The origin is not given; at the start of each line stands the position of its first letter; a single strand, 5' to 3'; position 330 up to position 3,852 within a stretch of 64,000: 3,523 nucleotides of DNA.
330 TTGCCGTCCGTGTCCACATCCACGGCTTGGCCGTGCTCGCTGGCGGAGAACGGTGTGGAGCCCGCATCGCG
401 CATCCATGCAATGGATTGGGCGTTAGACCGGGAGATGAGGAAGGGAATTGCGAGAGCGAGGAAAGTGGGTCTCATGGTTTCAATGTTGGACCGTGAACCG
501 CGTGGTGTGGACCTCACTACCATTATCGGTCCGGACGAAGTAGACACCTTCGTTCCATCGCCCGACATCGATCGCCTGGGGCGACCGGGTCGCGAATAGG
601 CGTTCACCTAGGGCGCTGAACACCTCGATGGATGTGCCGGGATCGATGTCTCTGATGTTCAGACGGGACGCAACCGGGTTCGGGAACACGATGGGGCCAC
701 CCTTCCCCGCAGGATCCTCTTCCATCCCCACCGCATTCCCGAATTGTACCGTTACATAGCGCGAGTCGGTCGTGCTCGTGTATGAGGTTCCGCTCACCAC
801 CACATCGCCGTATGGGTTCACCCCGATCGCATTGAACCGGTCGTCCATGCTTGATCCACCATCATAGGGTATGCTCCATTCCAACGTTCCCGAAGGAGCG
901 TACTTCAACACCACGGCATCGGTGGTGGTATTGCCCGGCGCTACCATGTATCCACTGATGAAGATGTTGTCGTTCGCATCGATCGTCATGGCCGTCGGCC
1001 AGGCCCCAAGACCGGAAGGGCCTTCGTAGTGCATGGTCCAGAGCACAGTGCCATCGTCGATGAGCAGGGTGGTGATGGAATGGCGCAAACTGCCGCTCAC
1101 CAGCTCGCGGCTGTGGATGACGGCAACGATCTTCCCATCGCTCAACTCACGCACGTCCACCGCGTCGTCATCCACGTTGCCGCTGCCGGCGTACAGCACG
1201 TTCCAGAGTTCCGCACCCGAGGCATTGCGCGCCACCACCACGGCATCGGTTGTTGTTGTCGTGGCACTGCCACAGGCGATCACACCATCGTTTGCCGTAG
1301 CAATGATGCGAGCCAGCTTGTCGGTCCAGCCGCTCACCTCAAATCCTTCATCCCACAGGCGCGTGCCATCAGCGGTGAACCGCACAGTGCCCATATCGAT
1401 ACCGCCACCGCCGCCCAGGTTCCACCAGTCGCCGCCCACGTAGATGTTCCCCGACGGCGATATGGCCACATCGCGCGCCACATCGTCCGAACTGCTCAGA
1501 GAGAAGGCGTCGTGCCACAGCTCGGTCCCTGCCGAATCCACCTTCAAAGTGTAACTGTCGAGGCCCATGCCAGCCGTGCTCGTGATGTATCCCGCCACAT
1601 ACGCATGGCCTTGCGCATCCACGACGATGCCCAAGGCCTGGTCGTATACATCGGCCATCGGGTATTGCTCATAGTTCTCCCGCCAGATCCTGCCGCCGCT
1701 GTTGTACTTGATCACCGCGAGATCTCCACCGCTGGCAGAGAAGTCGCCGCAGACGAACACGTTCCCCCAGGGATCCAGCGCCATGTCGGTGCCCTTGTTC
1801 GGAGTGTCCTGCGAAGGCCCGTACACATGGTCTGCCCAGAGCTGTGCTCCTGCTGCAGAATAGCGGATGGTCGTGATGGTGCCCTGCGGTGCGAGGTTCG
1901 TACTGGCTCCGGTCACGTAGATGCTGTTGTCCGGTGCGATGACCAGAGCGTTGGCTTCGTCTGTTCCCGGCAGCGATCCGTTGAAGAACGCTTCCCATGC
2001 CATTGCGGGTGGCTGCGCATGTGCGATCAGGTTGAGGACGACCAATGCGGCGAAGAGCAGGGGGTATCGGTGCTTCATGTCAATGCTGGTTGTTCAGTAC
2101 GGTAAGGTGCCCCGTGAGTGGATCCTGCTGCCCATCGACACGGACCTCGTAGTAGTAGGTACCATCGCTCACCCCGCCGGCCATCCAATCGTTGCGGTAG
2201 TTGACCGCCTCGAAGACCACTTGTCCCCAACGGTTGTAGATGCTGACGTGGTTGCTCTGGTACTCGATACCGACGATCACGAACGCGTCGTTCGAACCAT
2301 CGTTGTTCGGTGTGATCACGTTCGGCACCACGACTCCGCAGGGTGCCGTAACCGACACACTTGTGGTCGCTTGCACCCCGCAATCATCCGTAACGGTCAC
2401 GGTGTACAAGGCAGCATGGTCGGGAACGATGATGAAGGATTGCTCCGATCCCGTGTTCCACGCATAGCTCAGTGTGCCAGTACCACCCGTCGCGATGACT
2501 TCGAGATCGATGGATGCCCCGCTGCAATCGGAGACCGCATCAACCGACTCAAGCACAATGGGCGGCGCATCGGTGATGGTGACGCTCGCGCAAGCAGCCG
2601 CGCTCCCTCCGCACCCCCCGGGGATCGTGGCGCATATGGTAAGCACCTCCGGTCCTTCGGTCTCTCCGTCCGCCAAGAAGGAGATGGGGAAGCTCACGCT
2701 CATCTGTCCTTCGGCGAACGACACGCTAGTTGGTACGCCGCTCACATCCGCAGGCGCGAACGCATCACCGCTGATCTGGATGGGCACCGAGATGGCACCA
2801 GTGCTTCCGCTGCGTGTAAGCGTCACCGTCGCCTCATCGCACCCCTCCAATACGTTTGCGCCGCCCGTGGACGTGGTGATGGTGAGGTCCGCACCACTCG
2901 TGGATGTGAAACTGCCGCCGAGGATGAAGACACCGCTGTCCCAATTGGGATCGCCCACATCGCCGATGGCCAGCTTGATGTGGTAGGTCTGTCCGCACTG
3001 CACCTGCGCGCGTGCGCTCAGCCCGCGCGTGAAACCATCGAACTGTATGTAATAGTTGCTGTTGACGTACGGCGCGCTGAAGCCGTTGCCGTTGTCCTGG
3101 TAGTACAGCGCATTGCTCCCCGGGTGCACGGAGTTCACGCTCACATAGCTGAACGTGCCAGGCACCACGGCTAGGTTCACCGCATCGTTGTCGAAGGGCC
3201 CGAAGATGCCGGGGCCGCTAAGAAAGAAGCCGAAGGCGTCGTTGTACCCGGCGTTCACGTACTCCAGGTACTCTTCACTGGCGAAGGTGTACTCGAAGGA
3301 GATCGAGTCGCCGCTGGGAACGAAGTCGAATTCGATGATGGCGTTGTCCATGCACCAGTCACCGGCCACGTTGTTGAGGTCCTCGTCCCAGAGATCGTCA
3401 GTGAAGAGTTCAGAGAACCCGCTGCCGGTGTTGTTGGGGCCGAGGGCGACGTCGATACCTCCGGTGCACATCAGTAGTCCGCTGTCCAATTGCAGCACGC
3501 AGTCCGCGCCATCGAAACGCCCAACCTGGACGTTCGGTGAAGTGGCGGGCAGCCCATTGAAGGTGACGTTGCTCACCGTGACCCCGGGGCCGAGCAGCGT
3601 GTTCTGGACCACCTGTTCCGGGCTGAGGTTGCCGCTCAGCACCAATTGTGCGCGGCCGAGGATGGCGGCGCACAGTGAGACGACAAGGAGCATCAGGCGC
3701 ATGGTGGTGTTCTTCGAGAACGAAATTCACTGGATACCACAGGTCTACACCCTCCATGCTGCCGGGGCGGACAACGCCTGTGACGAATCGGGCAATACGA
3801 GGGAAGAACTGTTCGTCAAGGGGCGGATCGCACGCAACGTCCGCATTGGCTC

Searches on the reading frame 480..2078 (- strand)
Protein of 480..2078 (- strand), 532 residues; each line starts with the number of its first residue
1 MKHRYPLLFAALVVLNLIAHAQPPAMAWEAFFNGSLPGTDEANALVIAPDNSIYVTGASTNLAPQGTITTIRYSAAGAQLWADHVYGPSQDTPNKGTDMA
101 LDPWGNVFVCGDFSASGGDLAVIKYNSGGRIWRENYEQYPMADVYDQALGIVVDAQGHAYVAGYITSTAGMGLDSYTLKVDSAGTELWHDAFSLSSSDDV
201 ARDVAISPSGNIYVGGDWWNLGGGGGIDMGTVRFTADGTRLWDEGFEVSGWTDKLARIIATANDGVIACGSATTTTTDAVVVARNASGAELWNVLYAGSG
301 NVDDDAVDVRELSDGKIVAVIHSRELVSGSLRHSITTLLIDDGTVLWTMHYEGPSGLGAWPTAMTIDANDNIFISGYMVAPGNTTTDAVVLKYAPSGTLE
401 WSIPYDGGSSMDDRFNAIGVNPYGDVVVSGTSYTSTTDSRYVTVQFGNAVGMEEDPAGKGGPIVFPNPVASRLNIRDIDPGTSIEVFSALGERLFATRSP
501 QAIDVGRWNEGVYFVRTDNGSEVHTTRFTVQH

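Call 8: search_protein_families(library=pfam, proteins=[window:480-2078:-], max_evalue=0.001)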
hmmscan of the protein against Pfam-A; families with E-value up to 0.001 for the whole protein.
window:480-2078:- (532 aa): 2 families
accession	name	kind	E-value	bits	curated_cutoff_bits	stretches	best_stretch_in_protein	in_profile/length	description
PF06739.17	SBBP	-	1.5e-08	34.9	20.5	0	195-217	9-31/38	Beta-propeller repeat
PF18962.6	Por_Secre_tail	-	2.1e-07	31.6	27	1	464-528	1-73/75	Secretion system C-terminal sorting domain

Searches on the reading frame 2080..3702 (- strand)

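Call 8: search_protein_families(library=pfam, proteins=[window:2080-3702:-], max_evalue=0.001)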
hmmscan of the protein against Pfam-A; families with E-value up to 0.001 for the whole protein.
window:2080-3702:- (540 aa): 2 families
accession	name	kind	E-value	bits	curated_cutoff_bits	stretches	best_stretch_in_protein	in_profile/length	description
PF13585.12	CHU_C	-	4.4e-21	75.2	27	1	458-535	2-86/86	CHU_C Type IX secretion signal domain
PF03160.20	Calx-beta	-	0.00015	22.2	27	1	282-362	15-98/119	Calx-beta domain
